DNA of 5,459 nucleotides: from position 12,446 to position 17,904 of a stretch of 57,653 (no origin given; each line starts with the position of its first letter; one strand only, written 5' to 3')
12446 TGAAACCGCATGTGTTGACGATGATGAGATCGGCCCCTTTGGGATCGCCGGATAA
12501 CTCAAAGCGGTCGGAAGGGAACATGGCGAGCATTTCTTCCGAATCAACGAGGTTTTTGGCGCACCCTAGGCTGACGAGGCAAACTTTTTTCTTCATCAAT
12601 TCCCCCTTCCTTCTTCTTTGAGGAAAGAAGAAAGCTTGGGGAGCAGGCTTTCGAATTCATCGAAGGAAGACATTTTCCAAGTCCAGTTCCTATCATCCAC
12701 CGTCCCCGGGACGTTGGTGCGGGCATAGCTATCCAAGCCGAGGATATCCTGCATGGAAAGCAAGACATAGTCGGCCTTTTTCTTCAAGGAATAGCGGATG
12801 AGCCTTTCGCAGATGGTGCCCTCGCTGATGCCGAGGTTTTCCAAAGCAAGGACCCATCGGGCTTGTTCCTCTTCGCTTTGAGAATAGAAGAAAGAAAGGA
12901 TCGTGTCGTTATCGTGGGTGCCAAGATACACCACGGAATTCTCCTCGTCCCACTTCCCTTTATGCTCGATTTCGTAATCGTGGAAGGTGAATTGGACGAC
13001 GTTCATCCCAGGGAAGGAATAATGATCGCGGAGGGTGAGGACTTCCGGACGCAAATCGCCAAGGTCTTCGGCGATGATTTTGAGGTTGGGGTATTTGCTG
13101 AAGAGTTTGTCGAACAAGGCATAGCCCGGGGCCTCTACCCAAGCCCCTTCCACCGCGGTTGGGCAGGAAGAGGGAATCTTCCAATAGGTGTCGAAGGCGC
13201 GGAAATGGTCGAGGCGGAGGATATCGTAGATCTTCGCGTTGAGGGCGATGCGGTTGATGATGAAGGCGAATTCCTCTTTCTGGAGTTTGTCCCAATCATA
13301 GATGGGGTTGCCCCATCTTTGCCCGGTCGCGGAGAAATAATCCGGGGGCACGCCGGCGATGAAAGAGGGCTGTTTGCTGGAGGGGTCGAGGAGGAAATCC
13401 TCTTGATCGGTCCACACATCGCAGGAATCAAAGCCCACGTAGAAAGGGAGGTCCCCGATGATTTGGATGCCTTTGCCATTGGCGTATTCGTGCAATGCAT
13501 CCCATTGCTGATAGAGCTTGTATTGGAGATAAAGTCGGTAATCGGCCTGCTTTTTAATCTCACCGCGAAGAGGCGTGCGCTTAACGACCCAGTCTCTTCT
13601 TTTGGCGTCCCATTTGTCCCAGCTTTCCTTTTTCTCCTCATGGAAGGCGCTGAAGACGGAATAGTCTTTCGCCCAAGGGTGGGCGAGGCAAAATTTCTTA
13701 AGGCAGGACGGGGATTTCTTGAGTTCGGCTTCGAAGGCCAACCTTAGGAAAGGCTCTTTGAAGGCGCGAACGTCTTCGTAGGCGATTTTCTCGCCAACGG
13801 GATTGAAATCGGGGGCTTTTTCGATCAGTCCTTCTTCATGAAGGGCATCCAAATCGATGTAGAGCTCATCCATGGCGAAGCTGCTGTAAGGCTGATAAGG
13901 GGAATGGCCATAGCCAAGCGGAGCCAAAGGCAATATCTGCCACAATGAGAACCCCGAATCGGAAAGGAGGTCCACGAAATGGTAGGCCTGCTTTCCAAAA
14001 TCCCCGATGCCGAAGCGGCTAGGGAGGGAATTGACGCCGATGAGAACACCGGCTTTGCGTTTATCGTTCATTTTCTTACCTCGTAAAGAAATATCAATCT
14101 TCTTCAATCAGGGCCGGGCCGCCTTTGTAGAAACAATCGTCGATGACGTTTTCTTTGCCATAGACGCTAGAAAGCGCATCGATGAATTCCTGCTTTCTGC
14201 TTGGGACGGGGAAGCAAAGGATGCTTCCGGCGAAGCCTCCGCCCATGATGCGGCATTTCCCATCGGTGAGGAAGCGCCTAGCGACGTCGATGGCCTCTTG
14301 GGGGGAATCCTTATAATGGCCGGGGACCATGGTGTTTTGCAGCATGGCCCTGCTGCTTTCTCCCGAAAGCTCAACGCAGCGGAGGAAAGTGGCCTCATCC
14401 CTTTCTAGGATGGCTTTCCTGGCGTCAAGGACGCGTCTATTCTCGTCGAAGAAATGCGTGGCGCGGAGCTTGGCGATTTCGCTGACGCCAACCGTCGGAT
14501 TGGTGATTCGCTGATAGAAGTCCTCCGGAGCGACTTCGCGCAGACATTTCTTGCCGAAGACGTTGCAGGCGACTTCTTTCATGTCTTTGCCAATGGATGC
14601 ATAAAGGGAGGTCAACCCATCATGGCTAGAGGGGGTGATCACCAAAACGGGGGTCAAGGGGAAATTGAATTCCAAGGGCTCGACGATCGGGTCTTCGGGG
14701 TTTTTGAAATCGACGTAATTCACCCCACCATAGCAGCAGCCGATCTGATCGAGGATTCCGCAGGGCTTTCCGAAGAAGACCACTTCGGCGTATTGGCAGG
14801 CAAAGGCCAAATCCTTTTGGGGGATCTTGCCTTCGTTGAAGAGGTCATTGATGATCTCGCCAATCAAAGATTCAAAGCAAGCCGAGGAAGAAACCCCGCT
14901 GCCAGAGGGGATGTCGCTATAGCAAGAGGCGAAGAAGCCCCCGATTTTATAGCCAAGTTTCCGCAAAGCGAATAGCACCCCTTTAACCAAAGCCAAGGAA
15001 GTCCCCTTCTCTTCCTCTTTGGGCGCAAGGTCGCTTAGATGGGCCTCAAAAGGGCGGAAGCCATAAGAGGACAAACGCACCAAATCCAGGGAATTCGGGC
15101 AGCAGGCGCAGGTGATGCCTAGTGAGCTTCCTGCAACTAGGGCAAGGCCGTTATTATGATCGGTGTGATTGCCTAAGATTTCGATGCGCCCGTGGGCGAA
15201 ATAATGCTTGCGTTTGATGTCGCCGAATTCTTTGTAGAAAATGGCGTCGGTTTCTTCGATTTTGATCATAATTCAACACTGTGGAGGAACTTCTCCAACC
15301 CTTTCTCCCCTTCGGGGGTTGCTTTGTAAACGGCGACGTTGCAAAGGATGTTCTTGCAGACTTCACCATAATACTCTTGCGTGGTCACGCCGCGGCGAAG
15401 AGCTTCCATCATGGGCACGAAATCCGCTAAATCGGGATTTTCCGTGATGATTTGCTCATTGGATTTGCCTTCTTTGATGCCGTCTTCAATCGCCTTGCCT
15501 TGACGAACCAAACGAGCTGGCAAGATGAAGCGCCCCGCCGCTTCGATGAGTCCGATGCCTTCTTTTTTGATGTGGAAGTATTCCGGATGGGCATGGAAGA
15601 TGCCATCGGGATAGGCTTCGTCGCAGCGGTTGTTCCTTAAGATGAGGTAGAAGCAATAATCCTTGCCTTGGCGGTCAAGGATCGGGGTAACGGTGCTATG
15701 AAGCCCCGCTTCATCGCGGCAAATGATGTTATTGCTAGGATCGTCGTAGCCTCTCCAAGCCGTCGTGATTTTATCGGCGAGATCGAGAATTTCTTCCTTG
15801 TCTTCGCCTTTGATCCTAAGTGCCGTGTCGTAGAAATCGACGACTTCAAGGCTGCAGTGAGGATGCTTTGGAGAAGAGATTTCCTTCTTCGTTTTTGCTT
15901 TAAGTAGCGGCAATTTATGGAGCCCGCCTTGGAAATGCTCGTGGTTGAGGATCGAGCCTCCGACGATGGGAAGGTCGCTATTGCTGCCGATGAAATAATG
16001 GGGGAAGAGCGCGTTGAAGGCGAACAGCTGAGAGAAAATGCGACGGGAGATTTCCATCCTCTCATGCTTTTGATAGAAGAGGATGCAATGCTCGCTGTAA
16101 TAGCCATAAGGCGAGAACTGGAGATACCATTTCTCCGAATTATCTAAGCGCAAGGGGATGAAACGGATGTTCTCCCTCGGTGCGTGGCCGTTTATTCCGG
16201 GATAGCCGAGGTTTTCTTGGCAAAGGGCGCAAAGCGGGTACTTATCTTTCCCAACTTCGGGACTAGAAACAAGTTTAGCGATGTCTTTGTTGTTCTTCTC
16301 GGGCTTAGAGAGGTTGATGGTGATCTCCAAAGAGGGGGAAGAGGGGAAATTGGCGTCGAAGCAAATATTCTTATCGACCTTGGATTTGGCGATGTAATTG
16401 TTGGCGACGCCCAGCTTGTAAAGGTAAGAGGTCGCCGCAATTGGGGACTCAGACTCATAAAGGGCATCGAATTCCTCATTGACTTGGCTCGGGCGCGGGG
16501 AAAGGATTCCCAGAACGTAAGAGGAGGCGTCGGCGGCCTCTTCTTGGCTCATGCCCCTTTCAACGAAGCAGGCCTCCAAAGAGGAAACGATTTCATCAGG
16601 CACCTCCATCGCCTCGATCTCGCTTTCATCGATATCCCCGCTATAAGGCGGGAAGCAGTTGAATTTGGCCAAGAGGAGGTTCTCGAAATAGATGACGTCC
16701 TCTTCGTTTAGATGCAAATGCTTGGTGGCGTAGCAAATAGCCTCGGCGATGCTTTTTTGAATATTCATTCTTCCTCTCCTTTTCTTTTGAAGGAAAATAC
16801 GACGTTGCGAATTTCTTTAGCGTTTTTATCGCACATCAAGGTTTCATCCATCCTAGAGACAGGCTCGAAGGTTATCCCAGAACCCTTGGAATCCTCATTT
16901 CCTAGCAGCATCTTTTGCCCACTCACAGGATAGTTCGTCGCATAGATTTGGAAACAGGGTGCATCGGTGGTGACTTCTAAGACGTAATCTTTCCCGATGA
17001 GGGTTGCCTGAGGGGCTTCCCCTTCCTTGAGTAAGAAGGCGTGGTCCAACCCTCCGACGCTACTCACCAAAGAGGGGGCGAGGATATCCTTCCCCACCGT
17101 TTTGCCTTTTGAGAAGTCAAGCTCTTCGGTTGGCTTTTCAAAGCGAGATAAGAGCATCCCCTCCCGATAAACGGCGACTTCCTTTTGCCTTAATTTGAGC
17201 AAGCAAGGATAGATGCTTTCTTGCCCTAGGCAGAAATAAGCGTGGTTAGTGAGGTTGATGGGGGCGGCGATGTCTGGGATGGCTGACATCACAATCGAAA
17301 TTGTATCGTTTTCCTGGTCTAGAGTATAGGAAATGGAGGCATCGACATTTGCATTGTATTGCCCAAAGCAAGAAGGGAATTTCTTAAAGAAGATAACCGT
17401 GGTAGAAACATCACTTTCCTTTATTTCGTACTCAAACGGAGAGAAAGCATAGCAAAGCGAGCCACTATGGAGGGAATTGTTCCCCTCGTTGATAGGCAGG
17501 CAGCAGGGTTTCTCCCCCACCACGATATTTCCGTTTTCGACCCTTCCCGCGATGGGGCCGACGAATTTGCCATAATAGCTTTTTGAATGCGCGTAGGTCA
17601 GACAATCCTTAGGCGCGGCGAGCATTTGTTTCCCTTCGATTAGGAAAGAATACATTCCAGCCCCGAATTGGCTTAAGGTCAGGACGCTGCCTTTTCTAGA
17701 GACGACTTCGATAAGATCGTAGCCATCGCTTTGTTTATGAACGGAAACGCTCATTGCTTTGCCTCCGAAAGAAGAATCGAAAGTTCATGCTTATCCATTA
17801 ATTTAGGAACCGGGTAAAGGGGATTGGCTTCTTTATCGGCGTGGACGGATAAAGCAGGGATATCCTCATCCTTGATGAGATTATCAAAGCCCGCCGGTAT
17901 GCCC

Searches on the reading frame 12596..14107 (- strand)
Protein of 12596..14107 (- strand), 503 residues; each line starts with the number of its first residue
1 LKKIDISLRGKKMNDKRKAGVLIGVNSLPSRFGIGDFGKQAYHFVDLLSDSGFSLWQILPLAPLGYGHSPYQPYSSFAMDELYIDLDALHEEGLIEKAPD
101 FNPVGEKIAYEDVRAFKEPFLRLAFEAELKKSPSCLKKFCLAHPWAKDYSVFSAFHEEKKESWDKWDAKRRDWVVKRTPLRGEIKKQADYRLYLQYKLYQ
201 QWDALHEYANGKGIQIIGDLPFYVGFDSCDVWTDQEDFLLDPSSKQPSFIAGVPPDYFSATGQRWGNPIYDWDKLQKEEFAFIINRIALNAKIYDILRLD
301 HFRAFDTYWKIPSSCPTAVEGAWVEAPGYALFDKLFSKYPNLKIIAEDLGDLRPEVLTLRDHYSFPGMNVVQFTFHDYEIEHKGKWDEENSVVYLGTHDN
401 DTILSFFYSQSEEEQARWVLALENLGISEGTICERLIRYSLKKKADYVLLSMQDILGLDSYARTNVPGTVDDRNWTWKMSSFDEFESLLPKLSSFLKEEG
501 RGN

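Call 72: search_protein_families(library=pfam, proteins=[window:12596-14107:-], max_evalue=0.00001)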
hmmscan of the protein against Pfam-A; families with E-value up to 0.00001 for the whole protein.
window:12596-14107:- (503 aa): 1 family
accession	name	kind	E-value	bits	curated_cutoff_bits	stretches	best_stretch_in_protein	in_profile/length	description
PF02446.23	Glyco_hydro_77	-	1.8e-145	485.9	25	1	25-480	3-460/465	4-alpha-glucanotransferase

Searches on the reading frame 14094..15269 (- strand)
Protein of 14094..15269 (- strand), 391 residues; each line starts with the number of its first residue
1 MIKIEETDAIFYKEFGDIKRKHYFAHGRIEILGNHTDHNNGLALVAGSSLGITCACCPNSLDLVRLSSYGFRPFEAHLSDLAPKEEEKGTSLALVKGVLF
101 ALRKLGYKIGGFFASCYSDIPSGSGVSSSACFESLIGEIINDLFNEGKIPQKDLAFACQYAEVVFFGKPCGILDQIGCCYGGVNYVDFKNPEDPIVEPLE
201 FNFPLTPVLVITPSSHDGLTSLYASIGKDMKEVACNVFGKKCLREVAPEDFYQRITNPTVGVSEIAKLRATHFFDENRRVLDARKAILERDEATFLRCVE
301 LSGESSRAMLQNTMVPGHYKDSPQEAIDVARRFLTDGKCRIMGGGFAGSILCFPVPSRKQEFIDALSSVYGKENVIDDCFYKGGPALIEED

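Call 72: search_protein_families(library=pfam, proteins=[window:14094-15269:-], max_evalue=0.00001)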
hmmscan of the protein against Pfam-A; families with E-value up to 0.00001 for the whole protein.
window:14094-15269:- (391 aa): 2 families
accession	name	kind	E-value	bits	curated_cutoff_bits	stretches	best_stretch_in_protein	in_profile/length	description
PF00288.32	GHMP_kinases_N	-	1.7e-13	51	22.3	1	94-182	2-87/87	GHMP kinases N terminal domain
PF10509.15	GalKase_gal_bdg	-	1e-09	38.3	23.1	1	11-57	3-48/49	Galactokinase galactose-binding signature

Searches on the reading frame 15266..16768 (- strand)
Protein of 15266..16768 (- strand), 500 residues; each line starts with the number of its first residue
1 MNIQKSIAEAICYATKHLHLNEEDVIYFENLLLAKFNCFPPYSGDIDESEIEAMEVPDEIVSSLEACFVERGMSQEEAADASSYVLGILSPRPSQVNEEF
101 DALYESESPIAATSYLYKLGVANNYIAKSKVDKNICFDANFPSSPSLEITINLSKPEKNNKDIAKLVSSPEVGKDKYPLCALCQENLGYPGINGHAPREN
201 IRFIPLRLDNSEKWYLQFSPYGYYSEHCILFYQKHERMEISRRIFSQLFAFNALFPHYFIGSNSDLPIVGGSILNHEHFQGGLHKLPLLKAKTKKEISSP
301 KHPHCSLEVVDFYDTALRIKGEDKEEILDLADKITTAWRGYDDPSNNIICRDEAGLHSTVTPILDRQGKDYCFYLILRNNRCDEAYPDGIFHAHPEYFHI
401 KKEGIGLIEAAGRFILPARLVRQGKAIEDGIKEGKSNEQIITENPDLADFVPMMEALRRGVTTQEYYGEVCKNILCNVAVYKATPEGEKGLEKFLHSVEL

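Call 72: search_protein_families(library=pfam, proteins=[window:15266-16768:-], max_evalue=0.00001)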
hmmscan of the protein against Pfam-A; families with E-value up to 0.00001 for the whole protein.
window:15266-16768:- (500 aa): 2 families
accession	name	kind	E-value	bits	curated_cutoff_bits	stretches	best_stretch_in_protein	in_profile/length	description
PF01087.27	GalP_UDP_transf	-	3.6e-17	63.8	22.1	1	84-235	52-182/184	Galactose-1-phosphate uridyl transferase, N-terminal domain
PF02744.22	GalP_UDP_tr_C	-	3.5e-08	33.8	29.2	1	254-420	4-141/165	Galactose-1-phosphate uridyl transferase, C-terminal domain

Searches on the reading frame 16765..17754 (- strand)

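Call 73: search_protein_families(library=pfam, proteins=[window:16765-17754:-], max_evalue=0.00001)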
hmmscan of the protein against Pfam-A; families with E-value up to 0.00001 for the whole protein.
window:16765-17754:- (329 aa): 1 family
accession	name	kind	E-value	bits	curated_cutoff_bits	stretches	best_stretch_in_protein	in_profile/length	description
PF01263.26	Aldose_epim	-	1.1e-37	130.5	27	1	14-293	2-264/299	Aldose 1-epimerase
